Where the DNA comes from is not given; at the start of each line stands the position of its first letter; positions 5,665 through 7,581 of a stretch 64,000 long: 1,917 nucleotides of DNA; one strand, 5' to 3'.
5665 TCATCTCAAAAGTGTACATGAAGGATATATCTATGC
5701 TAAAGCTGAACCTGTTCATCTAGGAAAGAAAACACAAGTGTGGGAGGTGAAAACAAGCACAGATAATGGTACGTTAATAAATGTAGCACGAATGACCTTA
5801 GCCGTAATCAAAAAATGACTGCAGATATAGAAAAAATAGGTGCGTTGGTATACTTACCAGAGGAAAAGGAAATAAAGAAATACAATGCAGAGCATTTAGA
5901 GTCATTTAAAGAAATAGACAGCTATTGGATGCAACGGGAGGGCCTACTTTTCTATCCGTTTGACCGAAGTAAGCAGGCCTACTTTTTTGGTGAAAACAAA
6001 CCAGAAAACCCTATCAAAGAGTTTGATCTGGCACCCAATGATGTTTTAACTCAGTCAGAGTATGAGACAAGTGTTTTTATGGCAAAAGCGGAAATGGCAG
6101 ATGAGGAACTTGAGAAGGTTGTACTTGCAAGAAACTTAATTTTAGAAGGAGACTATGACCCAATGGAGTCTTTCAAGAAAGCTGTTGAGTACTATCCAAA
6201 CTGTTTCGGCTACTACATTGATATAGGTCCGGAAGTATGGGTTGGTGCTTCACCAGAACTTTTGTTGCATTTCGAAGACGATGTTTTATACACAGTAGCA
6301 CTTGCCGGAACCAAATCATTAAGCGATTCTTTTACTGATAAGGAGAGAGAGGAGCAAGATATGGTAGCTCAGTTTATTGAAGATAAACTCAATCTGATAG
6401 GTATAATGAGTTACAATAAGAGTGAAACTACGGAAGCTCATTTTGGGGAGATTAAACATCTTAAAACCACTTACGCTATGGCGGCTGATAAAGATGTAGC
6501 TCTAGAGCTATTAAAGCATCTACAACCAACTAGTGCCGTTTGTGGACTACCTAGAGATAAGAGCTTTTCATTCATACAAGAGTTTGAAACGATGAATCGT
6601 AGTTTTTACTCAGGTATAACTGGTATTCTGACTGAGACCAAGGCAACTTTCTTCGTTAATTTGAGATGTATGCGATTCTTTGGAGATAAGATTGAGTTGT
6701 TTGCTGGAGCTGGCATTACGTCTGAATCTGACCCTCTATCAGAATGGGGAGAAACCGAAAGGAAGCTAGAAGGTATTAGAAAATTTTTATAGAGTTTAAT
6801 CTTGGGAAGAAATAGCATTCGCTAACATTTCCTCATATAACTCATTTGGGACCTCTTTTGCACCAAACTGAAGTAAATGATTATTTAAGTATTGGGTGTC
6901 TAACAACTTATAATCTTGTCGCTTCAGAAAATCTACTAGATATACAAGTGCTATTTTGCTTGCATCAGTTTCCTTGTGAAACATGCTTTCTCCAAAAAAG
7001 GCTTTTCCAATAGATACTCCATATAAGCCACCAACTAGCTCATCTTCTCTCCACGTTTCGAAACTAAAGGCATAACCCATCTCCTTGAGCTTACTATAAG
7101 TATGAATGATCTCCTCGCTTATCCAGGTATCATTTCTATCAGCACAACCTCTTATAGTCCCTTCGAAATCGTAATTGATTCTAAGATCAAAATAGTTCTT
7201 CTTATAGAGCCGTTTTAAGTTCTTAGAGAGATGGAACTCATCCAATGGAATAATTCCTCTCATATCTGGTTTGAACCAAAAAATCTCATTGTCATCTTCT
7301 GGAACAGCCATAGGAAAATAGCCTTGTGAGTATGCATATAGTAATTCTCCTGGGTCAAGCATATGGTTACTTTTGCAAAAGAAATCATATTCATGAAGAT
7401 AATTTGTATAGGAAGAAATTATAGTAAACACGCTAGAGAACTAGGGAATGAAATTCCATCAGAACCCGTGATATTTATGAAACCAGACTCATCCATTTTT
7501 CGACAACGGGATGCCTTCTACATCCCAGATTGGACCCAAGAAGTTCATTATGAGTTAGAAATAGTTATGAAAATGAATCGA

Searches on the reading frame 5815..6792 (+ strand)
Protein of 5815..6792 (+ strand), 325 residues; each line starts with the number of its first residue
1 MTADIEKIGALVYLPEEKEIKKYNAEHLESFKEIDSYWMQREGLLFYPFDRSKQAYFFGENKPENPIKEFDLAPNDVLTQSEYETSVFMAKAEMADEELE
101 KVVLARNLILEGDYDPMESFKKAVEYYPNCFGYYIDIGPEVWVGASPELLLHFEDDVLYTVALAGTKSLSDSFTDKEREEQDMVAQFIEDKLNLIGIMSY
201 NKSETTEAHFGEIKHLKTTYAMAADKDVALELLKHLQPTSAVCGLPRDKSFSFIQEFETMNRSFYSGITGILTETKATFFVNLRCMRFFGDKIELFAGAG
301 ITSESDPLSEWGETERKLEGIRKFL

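Call 22: search_protein_families(library=pfam, proteins=[window:5815-6792:+], max_evalue=0.001)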
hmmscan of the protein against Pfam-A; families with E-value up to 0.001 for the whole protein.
window:5815-6792:+ (325 aa): 1 family
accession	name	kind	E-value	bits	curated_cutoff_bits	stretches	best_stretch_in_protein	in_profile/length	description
PF00425.24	Chorismate_bind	-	6.2e-52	177.1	27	1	80-317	2-257/257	chorismate binding enzyme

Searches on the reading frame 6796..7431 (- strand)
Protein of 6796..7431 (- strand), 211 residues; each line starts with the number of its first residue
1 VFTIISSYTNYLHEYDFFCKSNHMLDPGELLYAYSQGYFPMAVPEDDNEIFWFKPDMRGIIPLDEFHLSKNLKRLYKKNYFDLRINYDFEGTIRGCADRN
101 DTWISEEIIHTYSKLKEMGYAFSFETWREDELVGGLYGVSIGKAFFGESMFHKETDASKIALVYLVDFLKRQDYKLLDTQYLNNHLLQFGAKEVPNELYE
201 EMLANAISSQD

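Call 22: search_protein_families(library=pfam, proteins=[window:6796-7431:-], max_evalue=0.001)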
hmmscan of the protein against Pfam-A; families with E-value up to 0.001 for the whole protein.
window:6796-7431:- (211 aa): 1 family
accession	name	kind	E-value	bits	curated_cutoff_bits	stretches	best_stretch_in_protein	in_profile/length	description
PF03588.20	Leu_Phe_trans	-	1.1e-64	217.5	22.7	1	28-195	2-171/171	Leucyl/phenylalanyl-tRNA protein transferase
